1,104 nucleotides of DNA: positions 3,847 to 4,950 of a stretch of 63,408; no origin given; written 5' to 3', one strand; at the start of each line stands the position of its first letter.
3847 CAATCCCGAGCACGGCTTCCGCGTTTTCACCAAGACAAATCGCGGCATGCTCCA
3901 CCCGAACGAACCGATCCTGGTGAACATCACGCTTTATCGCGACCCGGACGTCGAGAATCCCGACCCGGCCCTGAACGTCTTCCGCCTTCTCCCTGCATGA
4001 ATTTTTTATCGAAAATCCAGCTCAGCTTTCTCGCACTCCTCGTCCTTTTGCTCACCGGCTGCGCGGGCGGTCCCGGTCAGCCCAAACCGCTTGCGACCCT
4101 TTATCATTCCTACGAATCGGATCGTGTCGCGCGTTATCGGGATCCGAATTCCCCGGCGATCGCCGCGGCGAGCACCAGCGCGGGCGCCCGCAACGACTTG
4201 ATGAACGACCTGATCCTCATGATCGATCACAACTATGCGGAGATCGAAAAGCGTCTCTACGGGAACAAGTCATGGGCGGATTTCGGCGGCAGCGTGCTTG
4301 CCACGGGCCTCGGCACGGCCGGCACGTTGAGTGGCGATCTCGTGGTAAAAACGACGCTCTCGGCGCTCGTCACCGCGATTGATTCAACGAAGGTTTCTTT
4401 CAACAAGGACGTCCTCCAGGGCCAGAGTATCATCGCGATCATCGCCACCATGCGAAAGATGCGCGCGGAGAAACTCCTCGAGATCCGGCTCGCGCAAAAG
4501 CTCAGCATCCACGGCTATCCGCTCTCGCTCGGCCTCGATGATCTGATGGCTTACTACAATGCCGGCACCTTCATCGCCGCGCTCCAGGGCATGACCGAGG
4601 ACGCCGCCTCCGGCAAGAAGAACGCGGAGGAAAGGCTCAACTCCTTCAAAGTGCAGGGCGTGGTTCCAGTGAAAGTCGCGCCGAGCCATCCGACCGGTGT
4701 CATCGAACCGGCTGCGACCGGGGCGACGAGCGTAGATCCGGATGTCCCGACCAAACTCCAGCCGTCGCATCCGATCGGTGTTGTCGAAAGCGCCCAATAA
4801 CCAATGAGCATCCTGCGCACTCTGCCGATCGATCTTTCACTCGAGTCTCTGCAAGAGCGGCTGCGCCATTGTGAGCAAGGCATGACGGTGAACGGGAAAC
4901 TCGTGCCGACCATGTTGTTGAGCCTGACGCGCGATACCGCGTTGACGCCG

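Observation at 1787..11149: Eight-gene operon made almost entirely of degradative enzymes interleaved with envelope proteins, with no visible delivery machinery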

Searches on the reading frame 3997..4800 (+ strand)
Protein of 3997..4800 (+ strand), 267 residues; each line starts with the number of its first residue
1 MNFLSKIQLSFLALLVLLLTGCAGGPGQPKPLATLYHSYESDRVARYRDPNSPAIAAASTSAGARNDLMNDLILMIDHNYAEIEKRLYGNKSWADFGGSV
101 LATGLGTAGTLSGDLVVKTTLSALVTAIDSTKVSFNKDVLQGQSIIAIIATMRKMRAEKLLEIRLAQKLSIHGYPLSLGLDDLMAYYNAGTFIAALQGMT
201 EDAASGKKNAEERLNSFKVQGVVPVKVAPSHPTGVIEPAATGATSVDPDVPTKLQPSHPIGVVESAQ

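Call 3: search_protein_families(library=pfam, proteins=[window:3997-4800:+], max_evalue=0.01)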
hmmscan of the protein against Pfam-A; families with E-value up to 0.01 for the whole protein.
window:3997-4800:+ (267 aa): 0 families

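Call 4: search_protein_families(library=padloc, proteins=[window:3997-4800:+], max_evalue=0.01)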
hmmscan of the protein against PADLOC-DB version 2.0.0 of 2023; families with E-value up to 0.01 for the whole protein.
window:3997-4800:+ (267 aa): 0 families

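Call 6: search_protein_families(library=ncbifam, proteins=[window:3997-4800:+], max_evalue=0.01)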
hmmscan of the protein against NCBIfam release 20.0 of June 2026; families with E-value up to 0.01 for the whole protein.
window:3997-4800:+ (267 aa): 0 families

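Call 36: search_solved_structures(query=window:3997-4800:+, max_evalue=1)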
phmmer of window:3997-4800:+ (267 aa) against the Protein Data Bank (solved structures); distinct sequences matched with E-value up to 1: 0.

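Call 37: find_homologous_proteins(query=window:3997-4800:+)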
Query window:3997-4800:+ (267 aa): 24 proteins with E <= 0.001 among 5331 candidates.
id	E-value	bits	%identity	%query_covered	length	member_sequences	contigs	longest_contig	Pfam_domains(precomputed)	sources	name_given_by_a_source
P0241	2.1e-168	576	100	100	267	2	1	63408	-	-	-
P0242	1.9e-97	344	68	94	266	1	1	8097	-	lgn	-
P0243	1.4e-96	341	62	99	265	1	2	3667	-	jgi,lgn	jgi:hypothetical protein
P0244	1.7e-95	337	62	100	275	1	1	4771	-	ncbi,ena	-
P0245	8.5e-89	316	62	94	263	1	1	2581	-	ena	-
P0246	3.9e-79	284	57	92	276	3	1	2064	-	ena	-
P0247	7.4e-76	273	65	78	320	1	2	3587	-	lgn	-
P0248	9.3e-75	270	63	78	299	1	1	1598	-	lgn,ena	-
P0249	3.9e-74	268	58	89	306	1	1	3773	-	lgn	-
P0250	1.2e-71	259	62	76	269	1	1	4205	-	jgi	jgi:hypothetical protein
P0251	2.3e-71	258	63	70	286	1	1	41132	-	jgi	jgi:hypothetical protein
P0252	1.5e-68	249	60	71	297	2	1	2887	-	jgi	jgi:hypothetical protein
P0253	4.3e-68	248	60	78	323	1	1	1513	-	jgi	jgi:hypothetical protein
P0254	1.2e-67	246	61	68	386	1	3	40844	-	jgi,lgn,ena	-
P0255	6.4e-67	244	60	78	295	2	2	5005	-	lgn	-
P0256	1.0e-66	243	60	78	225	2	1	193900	-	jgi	-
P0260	3.7e-65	238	53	85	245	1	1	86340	-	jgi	jgi:hypothetical protein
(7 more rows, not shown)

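Call 38: find_encoding_contigs(protein=P0242, flank=10000, max_places=2)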
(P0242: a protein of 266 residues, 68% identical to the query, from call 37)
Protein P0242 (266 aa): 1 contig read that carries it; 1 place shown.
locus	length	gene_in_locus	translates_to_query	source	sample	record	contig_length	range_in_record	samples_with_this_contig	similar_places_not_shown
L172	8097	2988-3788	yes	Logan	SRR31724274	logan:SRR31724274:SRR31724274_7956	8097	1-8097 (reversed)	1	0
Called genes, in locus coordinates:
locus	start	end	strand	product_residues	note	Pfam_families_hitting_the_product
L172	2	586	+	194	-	?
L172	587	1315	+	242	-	PF00005:ABC_tran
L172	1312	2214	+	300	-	PF00494:SQS_PSY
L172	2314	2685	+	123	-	PF13441:Gly-zipper_YMGG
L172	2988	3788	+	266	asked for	-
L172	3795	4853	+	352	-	-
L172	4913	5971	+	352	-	PF09994:T6SS_Tle1-like_cat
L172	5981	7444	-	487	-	PF20695:UbiD_N, PF01977:UbiD, PF20696:UbiD_C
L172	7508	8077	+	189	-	PF01967:MoaC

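Call 39: find_encoding_contigs(protein=P0256, flank=10000, max_places=2)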
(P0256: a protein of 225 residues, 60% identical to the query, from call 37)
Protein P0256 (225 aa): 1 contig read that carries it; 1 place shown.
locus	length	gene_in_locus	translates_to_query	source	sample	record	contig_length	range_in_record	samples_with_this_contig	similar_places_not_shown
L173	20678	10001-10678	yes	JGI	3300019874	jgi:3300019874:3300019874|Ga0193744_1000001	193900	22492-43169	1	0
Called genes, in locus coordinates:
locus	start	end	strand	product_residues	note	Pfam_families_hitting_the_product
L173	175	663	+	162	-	PF08534:Redoxin, PF00578:AhpC-TSA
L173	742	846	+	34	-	-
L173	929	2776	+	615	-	PF07719:TPR_2 (faint), PF25063:ARM_TT21_C (faint), PF00515:TPR_1 (faint), PF09295:ChAPs (faint), PF12895:ANAPC3 (faint), PF14559:TPR_19, PF25062:ARM_TT21_N (weak), PF23914:TPR_CcmH_CycH (weak), +14 more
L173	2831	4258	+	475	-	PF01594:AI-2E_transport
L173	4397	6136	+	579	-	PF12895:ANAPC3 (faint), PF13428:TPR_14 (faint), PF25062:ARM_TT21_N (faint), PF13432:TPR_16 (faint), PF14559:TPR_19 (faint), PF23914:TPR_CcmH_CycH (faint)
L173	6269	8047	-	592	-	PF00012:HSP70, PF06723:MreB_Mbl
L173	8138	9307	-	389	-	PF01139:RtcB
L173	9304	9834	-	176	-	PF07823:CPDase (weak), PF13563:2_5_RNA_ligase2 (weak)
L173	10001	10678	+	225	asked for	-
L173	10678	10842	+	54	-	-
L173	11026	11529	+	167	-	PF13539:Peptidase_M15_4 (weak)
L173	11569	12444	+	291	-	-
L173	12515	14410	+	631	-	PF04185:Phosphoesterase, PF12275:DUF3616 (faint)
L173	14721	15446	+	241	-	PF07335:Glyco_hydro_75 (weak)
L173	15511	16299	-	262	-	PF00591:Glycos_transf_3, PF07831:PYNP_C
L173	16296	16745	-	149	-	PF02885:Glycos_trans_3N, PF00591:Glycos_transf_3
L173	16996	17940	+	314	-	PF01370:Epimerase, PF04321:RmlD_sub_bind, PF16363:GDP_Man_Dehyd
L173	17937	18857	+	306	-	PF01408:GFO_IDH_MocA, PF22725:GFO_IDH_MocA_C3, PF02894:GFO_IDH_MocA_C (weak)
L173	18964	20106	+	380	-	PF02684:LpxB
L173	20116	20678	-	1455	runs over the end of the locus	PF01582:TIR, PF13676:TIR_2, PF12770:CHAT, PF00515:TPR_1 (faint), PF13401:AAA_22 (faint), PF13191:AAA_16 (weak), PF13424:TPR_12 (weak), PF13424:TPR_12, +6 more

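Call 40: find_encoding_contigs(protein=P0260, flank=10000, max_places=2)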
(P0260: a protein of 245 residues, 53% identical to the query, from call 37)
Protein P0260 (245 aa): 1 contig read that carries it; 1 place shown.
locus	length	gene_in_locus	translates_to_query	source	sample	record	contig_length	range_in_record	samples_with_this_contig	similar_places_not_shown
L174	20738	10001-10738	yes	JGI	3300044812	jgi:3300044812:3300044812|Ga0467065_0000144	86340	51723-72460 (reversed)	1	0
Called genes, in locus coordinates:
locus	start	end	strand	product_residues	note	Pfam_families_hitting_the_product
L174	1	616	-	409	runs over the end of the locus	PF00926:DHBP_synthase, PF00925:GTP_cyclohydro2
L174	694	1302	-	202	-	PF27324:MjaV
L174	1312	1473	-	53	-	-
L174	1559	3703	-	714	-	PF00072:Response_reg (weak), PF00989:PAS (weak), PF08448:PAS_4, PF00512:HisKA, PF02518:HATPase_c, PF00072:Response_reg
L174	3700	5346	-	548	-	PF17152:CHASE8, PF00672:HAMP (weak), PF02518:HATPase_c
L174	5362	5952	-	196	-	PF13689:DUF4154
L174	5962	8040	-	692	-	PF07715:Plug, PF00593:TonB_dep_Rec_b-barrel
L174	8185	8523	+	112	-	-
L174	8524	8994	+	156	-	PF00856:SET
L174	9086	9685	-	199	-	PF00072:Response_reg, PF00196:GerE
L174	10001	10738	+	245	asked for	-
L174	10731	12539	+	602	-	PF01734:Patatin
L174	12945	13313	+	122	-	-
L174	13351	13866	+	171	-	-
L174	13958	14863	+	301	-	-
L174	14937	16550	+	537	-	PF01471:PG_binding_1, PF13539:Peptidase_M15_4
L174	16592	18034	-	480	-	-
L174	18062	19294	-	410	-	PF02885:Glycos_trans_3N, PF00591:Glycos_transf_3, PF07831:PYNP_C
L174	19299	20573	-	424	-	PF01676:Metalloenzyme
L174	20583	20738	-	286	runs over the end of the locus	PF00171:Aldedh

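Call 46: search_protein_families(library=phrogs, proteins=[window:3997-4800:+, L172:3795-4853:+], max_evalue=0.01)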
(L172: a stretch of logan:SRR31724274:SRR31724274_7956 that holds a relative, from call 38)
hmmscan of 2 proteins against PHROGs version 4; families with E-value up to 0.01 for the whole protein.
window:3997-4800:+ (267 aa): 0 families

L172:3795-4853:+ (352 aa): 0 families

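Call 47: search_protein_families(library=pfam, proteins=[L172:3795-4853:+, L173:11569-12444:+, L174:12945-13313:+, L174:13351-13866:+, L174:13958-14863:+], max_evalue=0.05)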
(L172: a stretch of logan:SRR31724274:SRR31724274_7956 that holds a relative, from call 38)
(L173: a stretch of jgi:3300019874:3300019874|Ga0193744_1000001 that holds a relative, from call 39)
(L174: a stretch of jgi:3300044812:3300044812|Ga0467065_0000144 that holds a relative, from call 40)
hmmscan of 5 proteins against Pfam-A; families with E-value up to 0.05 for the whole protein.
L172:3795-4853:+ (352 aa): 0 families

L173:11569-12444:+ (291 aa): 0 families

L174:12945-13313:+ (122 aa): 0 families

L174:13351-13866:+ (171 aa): 1 family
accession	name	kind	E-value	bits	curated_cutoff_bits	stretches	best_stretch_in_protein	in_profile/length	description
PF00041.27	fn3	-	0.015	15.9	25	1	86-167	3-82/84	Fibronectin type III domain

L174:13958-14863:+ (301 aa): 0 families

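Call 76: predict_structure(alignment_id=A2)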
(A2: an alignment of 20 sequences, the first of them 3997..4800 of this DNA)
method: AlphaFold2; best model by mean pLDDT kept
length: 267 residues; sequences in the alignment: 20
mean_pLDDT: 69.5   pTM: 0.54
mean pLDDT of the five models: 69.5, 67.3, 65.1, 64.3, 63.3
residues with pLDDT >= 90: 61; 70-90: 85; 50-70: 53; < 50: 68
segments of 3 or more residues with pLDDT < 50: 23-25, 106-109, 111-114, 134-137, 227-267
pLDDT, mean of each block of 10 residues (from residue 1): 71 74 53 83 88 91 95 90 76 53 49 48 51 45 75 92 96 95 93 80 81 79 51 40 37 42 41
secondary structure, 60 per line:
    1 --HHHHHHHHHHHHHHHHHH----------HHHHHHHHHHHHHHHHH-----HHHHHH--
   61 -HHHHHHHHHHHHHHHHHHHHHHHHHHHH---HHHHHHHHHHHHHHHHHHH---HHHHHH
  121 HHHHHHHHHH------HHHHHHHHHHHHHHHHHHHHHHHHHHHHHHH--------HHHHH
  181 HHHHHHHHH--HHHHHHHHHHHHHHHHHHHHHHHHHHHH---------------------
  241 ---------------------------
elements in order: H3-20 H31-47 H53-58 H62-89 H93-111 H115-130 H137-167 H176-189 H192-219

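Call 78: fold_search(model_id=the predicted structure, library=pdb)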
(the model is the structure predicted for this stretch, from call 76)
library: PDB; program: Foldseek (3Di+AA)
matches with E <= 10: 37; with E <= 0.001: 0
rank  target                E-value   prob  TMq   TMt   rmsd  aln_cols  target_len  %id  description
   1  3o3x                  6.7e-01  0.15  0.19  0.24  23.2       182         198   12  Crystal structure of gp41-5, a single-chain 5-helix-bundle based on HIV gp41 (released 2011-07-27)
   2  8de8_A                1.2e+00  0.09  0.19  0.19  20.9       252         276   12  Cryo-EM structure of the zebrafish two pore domain K+ channel TREK1 (K2P2.1) in DDM/POPA mixed micelles (released 2023-03-08)
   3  4dzv_A                1.2e+00  0.08  0.15  0.19  23.7       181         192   15  Complex of 4-alpha/beta bound to gp41-5 (released 2012-05-02)
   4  4fzs_B                1.6e+00  0.11  0.16  0.22  22.7       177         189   14  Structure of human SNX1 BAR domain (released 2013-07-10)
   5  5azd_B                2.9e+00  0.08  0.15  0.16  16.9       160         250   15  Crystal structure of thermophilic rhodopsin. (released 2016-04-27)
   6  3g6b_B                3.4e+00  0.06  0.17  0.20  39.7       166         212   13  Crystal structure of a Soluble Chemoreceptor from Thermotoga maritima Asn217Ile mutant (released 2009-07-28)
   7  9y5q_A                3.6e+00  0.09  0.18  0.14  21.5       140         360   12  Cryo EM structure of KCa3.1_R355K_I/calmodulin channel in complex with rimtuzalcap (released 2025-10-15)
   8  6h2f_F                3.6e+00  0.02  0.11  0.09  41.2       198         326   16  Structure of the pre-pore AhlB of the tripartite alpha-pore forming toxin, AHL, from Aeromonas hydrophila. (released 2019-07-10)
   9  6grj_B                4.0e+00  0.02  0.11  0.09  40.7       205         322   15  Structure of the AhlB pore of the tripartite alpha-pore forming toxin, AHL, from Aeromonas hydrophila. (released 2019-07-03)
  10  2elb                  4.8e+00  0.05  0.16  0.13  20.5       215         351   13  Crystal Structure of the BAR-PH domain of human APPL1 (released 2007-05-29)
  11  7a0g_FFF              4.8e+00  0.03  0.15  0.14  40.4       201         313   14  Structure of the SmhB pore of the tripartite alpha-pore forming toxin, Smh, from Serratia marcescens. (released 2021-03-31)
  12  5zfp_J                4.8e+00  0.02  0.11  0.13  27.2       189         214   10  Structure of the ExbB/ExbD hexameric complex (released 2018-05-09)
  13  9jih_A                5.0e+00  0.03  0.15  0.15  22.3       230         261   10  Crystal structure of BAR domain of ACAP4 (released 2026-01-14)
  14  4fzs_A                5.3e+00  0.05  0.16  0.20  23.4       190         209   12  Structure of human SNX1 BAR domain (released 2013-07-10)
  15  3qtn                  5.6e+00  0.03  0.16  0.14  18.4       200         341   10  Structure of S. pombe nuclear import adaptor Nro1 (Space group P6522) (released 2011-09-21)
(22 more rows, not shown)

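Call 93: search_solved_structures(query=L172:3795-4853:+, max_evalue=5)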
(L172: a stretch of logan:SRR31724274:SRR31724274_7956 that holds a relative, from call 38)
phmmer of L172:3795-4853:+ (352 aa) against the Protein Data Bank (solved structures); distinct sequences matched with E-value up to 5: 4.
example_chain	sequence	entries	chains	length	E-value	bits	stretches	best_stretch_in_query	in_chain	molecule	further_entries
23px_A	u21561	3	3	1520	0.0036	19.5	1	134-181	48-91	Putative lipoprotein AcfD homolog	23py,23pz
8he5_O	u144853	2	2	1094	0.25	13.4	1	37-121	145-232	DNA repair protein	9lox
9p1v_A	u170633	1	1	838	2.8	9.9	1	150-181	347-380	Histidine triad protein D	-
8zkn_A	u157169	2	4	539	4.6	9.2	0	135-184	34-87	Monocarboxylate transporter 8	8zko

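Call 98: search_dna_similar(query=window:3997-4800:+, collection=phages, mode=protein, max_evalue=0.01, max_rows=5)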
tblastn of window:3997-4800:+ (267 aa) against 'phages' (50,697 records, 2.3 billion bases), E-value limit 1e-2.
No match.
